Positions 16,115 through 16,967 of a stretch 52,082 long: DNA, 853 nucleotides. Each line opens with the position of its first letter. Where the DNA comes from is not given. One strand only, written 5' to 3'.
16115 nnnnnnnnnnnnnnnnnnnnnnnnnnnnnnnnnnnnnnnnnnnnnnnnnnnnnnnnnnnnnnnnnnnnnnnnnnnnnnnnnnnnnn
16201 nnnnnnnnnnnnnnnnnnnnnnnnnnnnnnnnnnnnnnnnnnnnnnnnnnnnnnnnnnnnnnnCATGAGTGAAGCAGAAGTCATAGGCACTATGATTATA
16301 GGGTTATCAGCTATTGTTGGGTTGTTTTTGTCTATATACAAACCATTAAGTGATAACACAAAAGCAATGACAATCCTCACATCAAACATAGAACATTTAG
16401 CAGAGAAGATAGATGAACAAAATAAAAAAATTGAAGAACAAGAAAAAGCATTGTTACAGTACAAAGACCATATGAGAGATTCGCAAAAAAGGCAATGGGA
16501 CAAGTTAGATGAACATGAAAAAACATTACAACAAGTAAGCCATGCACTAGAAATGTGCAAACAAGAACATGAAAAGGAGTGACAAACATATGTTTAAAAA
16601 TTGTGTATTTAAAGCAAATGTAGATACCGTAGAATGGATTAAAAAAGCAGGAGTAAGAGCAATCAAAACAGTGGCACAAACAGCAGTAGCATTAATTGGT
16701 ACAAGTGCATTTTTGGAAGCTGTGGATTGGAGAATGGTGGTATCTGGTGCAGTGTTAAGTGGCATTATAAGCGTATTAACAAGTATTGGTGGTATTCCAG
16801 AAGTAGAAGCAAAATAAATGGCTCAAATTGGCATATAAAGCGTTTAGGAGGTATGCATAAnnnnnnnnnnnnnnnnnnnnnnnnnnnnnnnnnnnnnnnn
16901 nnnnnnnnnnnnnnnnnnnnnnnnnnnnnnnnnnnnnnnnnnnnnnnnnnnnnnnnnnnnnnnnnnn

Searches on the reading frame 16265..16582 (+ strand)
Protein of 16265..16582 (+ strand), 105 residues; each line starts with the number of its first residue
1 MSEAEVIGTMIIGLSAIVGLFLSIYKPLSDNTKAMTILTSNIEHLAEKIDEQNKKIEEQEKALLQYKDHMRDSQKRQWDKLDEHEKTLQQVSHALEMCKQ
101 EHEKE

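Call 98: search_protein_families(library=phrogs, proteins=[window:16265-16582:+], max_evalue=0.001)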
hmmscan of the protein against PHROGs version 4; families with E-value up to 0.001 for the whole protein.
window:16265-16582:+ (105 aa): 6 families
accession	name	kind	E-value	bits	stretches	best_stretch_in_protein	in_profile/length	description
phrog_1009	-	unknown function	1.2e-10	42.4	1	7-101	11-98/103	-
phrog_739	-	lysis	2.7e-05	25.4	1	11-90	11-91/122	Rz-like spanin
phrog_1296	-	lysis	0.00015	22.7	1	4-66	5-70/93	holin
phrog_7330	-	unknown function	0.00077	20.7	1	6-76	10-78/82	-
phrog_3999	-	unknown function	0.00083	20.5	0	10-104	9-105/107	-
phrog_1686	-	tail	0.00085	18.2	1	6-94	485-569/1224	tail length tape measure protein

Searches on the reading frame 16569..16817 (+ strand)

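Call 98: search_protein_families(library=phrogs, proteins=[window:16569-16817:+], max_evalue=0.001)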
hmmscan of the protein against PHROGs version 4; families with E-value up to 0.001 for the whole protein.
window:16569-16817:+ (82 aa): 1 family
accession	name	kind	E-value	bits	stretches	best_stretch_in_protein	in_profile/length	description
phrog_443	-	lysis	8.6e-16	59.6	1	16-79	4-68/127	holin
